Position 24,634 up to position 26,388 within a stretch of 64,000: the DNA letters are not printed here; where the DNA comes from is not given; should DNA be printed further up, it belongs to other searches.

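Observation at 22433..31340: Seven-gene operon interleaving two complete CoxM/S/L-type molybdenum hydroxylases with a UbiD (prFMN) decarboxylase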

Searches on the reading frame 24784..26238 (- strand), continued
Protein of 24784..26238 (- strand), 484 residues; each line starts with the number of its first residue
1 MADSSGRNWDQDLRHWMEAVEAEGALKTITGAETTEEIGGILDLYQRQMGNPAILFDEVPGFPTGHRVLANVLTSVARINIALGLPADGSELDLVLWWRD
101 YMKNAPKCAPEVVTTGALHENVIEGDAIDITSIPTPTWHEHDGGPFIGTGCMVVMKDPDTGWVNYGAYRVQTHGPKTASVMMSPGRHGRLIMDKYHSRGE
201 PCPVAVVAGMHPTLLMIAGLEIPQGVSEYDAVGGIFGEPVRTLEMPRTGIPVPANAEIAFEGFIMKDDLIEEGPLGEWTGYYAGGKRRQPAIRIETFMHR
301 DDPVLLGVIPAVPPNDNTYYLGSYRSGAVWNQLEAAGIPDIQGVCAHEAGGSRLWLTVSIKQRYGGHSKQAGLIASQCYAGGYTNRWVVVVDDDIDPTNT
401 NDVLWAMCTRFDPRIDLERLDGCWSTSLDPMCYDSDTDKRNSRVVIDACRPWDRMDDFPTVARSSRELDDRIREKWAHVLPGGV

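Call 36: search_dna_similar(query=window:24784-26238:-, collection=plasmids, mode=protein, max_rows=30, max_evalue=1e-40)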
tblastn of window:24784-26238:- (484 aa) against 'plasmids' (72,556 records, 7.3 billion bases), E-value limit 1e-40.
Records with a match: 39; places in all: 40; records where one place covers at least 80% of the query: 36.
Best place of each record, by identity: <60% 39.
By first word of the organism name: Streptomyces 11; Pantoea 4; Paracoccus 4; Escherichia 3; Ensifer 3; Klebsiella 2; Burkholderia 2; Aromatoleum 1; Paraburkholderia 1; Kitasatospora 1; and 7 more.
By predicted mobility (MOB-suite, as given by PLSDB): non-mobilizable 30; mobilizable 7; conjugative 2.
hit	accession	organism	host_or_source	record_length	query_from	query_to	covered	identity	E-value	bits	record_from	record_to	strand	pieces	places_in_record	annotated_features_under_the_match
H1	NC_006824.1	Aromatoleum aromaticum EbN1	-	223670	11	480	97%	44.5%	7e-117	385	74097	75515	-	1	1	UbiD family decarboxylase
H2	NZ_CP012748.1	Paraburkholderia caribensis MBA4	soil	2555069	12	480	97%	42.2%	1e-116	384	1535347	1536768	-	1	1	none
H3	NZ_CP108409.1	Kitasatospora sp. NBC_01300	-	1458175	11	480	97%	38.8%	7e-96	324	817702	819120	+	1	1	record has no annotation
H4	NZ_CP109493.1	Streptomyces sp. NBC_01435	-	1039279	52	480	89%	41.9%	2e-101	340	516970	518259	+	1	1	record has no annotation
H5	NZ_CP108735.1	Streptomyces sp. NBC_00984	-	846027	52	480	89%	41.8%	7e-100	336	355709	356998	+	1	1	UbiD family decarboxylase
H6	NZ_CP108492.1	Streptomyces sp. NBC_01243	-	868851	52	480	89%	41.6%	4e-100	337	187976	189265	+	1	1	UbiD family decarboxylase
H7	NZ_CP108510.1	Streptomyces sp. NBC_01237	-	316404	52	481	89%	41.1%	1e-96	326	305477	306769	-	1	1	UbiD family decarboxylase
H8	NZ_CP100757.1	Natrinema gelatinilyticum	marine sediment,sediment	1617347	11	476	96%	34.4%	3e-72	256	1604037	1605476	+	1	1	record has no annotation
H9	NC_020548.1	Azoarcus sp. KH32C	-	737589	12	476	96%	33.6%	1e-75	266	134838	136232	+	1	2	ppcB: phenylphosphate carboxylase subunit beta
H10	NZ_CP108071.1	Streptomyces sp. NBC_00271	-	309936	12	467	94%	32.7%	2e-47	183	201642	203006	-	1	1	non-oxidative hydroxyarylic acid decarboxylases subunit C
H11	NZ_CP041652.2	Streptomyces sp. RLB1-9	Isolated strain,Microscale soil grain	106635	12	451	91%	32.1%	2e-48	186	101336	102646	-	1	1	non-oxidative hydroxyarylic acid decarboxylases subunit C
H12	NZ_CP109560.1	Streptomyces sp. NBC_01384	-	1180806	12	451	91%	32.1%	6e-47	182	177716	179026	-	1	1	record has no annotation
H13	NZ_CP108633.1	Streptomyces sp. NBC_01136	-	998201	12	451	91%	31.9%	2e-46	181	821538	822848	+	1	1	non-oxidative hydroxyarylic acid decarboxylases subunit C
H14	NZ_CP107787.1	Streptomyces sp. NBC_00564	-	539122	12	451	91%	31.3%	1e-42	169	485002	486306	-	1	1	non-oxidative hydroxyarylic acid decarboxylases subunit C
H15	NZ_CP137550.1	Streptomyces sp. N50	Selaginella tamariscina,cell ...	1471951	50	473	88%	32.5%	8e-44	172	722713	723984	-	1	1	record has no annotation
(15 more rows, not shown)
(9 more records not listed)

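Call 37: get_annotated_region(hit=H1, flank=9000)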
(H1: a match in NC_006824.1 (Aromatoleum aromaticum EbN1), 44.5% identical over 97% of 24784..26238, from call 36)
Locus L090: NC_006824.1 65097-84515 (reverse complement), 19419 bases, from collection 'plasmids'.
description: Aromatoleum aromaticum EbN1 plasmid 2, complete sequence
organism: Aromatoleum aromaticum EbN1 (NCBI taxid 76114)
taxonomy: Bacteria; Pseudomonadota; Betaproteobacteria; Rhodocyclales; Rhodocyclaceae; Aromatoleum; Aromatoleum aromaticum; Aromatoleum aromaticum EbN1
host: -; source: -; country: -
typing (MOB-suite, as given by PLSDB): conjugative; replicon rep_cluster_1841; relaxase MOBP; mating-pair formation MPF_T
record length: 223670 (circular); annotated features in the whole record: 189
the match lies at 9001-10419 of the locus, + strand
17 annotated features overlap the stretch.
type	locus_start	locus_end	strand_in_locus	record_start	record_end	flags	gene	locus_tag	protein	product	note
CDS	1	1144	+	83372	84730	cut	-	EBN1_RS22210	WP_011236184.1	IS1182-like element ISAzo1 family transposase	GO:0006313 - DNA transposition [Evidence IEA]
CDS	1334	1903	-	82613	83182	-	idi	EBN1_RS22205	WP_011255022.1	isopentenyl-diphosphate Delta-isomerase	GO:0008299 - isoprenoid biosynthetic process [Evidence IEA]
CDS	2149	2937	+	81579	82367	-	-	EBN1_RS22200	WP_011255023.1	IclR family transcriptional regulator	GO:0006355 - regulation of DNA-templated transcription [Evidence IEA]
CDS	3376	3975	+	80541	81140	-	-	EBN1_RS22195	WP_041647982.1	UbiX family flavin prenyltransferase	-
CDS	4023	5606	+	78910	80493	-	-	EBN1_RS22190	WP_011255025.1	UbiD family decarboxylase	-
CDS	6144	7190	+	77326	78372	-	-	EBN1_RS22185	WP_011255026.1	ABC transporter substrate-binding protein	-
CDS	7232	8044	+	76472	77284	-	-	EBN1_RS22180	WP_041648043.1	ABC transporter ATP-binding protein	GO:0006810 - transport [Evidence IEA]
CDS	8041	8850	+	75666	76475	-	-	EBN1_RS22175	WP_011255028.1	ABC transporter permease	-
CDS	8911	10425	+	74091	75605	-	-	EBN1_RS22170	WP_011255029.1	UbiD family decarboxylase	-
CDS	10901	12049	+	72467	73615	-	-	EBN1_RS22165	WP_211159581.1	porin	-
CDS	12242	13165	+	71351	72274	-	-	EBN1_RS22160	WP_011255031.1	DMT family transporter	-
CDS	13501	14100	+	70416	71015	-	-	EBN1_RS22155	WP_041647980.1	UbiX family flavin prenyltransferase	-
CDS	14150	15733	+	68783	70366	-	-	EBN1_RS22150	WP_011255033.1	UbiD family decarboxylase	-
CDS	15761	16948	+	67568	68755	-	-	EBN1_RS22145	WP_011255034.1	CoA transferase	-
CDS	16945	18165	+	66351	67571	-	-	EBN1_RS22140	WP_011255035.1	CoA transferase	-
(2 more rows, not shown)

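Call 38: get_annotated_region(hit=H2, flank=9000)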
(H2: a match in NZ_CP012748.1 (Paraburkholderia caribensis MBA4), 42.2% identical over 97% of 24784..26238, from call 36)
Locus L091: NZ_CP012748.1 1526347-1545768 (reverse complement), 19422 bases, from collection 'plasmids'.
description: Paraburkholderia caribensis MBA4 plasmid unnamed, complete sequence
organism: Paraburkholderia caribensis MBA4 (NCBI taxid 1323664)
taxonomy: Bacteria; Pseudomonadota; Betaproteobacteria; Burkholderiales; Burkholderiaceae; Paraburkholderia; Paraburkholderia caribensis; Paraburkholderia caribensis MBA4
host: -; source: soil; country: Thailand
typing (MOB-suite, as given by PLSDB): non-mobilizable
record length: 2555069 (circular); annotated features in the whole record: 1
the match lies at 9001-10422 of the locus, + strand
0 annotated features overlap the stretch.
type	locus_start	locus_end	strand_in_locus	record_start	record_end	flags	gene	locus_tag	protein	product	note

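Call 52: get_annotated_region(hit=H46, flank=9000)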
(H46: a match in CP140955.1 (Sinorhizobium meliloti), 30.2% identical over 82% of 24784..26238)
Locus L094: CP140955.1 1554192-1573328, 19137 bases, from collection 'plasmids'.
description: Sinorhizobium meliloti strain ml47 plasmid pSymB, complete sequence
organism: Sinorhizobium meliloti (NCBI taxid 382)
taxonomy: Bacteria; Pseudomonadota; Alphaproteobacteria; Hyphomicrobiales; Rhizobiaceae; Sinorhizobium; Sinorhizobium meliloti
host: -; source: Medicago lupulina,whole organism; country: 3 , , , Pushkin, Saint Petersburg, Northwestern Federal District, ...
typing (MOB-suite, as given by PLSDB): mobilizable; relaxase MOBQ
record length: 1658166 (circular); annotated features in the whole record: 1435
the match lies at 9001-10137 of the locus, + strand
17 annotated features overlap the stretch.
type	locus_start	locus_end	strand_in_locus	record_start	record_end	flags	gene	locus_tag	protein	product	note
CDS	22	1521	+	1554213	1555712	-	-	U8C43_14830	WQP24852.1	ABC transporter substrate-binding protein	-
CDS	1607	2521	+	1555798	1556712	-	-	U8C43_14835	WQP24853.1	ABC transporter permease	-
CDS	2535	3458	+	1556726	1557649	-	-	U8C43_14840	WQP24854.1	ABC transporter permease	-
CDS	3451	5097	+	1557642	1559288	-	-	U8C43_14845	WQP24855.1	ABC transporter ATP-binding protein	-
CDS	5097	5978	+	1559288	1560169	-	-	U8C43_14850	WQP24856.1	dihydrodipicolinate synthase family protein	-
CDS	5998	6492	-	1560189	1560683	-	-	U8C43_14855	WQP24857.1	DUF2243 domain-containing protein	-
CDS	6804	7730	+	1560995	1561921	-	-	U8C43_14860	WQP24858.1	amidohydrolase family protein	-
CDS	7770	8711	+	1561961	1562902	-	-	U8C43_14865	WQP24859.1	amidohydrolase family protein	-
CDS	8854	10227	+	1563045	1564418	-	-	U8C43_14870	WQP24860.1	UbiD family decarboxylase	-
CDS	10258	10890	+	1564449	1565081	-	-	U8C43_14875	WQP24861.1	UbiX family flavin prenyltransferase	-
CDS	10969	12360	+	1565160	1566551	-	-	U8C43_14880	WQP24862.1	nucleobase:cation symporter-2 family protein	-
CDS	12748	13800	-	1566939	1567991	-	-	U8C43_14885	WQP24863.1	GTP-binding protein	-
CDS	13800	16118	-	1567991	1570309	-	-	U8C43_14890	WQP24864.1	xanthine dehydrogenase family protein molybdopterin-binding subunit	-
CDS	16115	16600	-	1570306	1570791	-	-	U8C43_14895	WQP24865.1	(2Fe-2S)-binding protein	-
CDS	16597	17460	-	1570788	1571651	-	-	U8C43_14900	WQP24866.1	xanthine dehydrogenase family protein subunit M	-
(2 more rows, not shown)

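Call 69: search_solved_structures(query=L002:6286-7335:+, max_evalue=0.001)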
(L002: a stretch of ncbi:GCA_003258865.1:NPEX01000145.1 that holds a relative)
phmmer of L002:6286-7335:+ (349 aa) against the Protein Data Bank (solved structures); distinct sequences matched with E-value up to 0.001: 1.
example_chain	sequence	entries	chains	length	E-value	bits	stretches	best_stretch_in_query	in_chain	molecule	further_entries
4nmy_A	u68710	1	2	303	1e-06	31.6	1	37-291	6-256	ABC-type transport system, extracellular solute-binding protein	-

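Call 91: find_encoding_contigs(protein=P0020, flank=10000, max_places=2)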
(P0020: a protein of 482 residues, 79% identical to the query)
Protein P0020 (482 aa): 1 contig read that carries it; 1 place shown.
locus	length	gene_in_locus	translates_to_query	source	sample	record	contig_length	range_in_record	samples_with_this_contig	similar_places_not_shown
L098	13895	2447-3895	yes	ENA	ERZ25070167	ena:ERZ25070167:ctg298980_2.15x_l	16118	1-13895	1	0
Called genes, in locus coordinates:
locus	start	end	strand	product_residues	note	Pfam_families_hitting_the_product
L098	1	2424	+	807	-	?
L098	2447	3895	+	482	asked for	PF20695:UbiD_N, PF01977:UbiD, PF20696:UbiD_C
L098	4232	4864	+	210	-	PF03264:Cytochrom_NNT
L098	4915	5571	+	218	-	PF00034:Cytochrom_C, PF13442:Cytochrome_CBB3, PF00034:Cytochrom_C, PF13442:Cytochrome_CBB3 (weak)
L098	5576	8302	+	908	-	PF04879:Molybdop_Fe4S4, PF00384:Molybdopterin, PF01568:Molydop_binding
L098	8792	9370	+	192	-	-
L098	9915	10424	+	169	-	PF13187:Fer4_9 (faint), PF25160:LdpA_Fe-S-bd (faint), PF12797:Fer4_2 (faint), PF00037:Fer4 (faint), PF12798:Fer4_3 (faint), PF13237:Fer4_10 (weak), PF14697:Fer4_21, PF12838:Fer4_7 (weak), +3 more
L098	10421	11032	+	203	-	-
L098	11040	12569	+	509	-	-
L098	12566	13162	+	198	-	PF13187:Fer4_9 (faint), PF12797:Fer4_2 (faint), PF00037:Fer4 (faint), PF12837:Fer4_6 (faint), PF13237:Fer4_10 (weak), PF12838:Fer4_7 (weak)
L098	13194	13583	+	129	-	PF01613:Flavin_Reduct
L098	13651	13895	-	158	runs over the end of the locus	PF02915:Rubrerythrin (faint)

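Call 92: find_encoding_contigs(protein=P0021, flank=10000, max_places=2)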
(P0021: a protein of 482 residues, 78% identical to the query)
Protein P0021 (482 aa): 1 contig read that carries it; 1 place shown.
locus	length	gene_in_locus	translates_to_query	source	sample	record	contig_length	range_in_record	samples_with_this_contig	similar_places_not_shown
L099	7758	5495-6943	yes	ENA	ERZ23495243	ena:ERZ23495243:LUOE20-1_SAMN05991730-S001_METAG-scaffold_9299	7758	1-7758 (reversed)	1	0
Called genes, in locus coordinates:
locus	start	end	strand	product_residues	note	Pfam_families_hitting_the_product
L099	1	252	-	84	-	?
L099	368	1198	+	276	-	PF00941:FAD_binding_5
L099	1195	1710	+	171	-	PF00111:Fer2, PF13085:Fer2_3 (weak), PF01799:Fer2_2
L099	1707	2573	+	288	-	PF00941:FAD_binding_5, PF03450:CO_deh_flav_C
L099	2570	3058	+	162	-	PF00111:Fer2 (weak), PF13085:Fer2_3 (weak), PF01799:Fer2_2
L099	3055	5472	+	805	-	PF01315:Ald_Xan_dh_C, PF02738:MoCoBD_1, PF20256:MoCoBD_2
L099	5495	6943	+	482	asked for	PF20695:UbiD_N (weak), PF01977:UbiD, PF20696:UbiD_C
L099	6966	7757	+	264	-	?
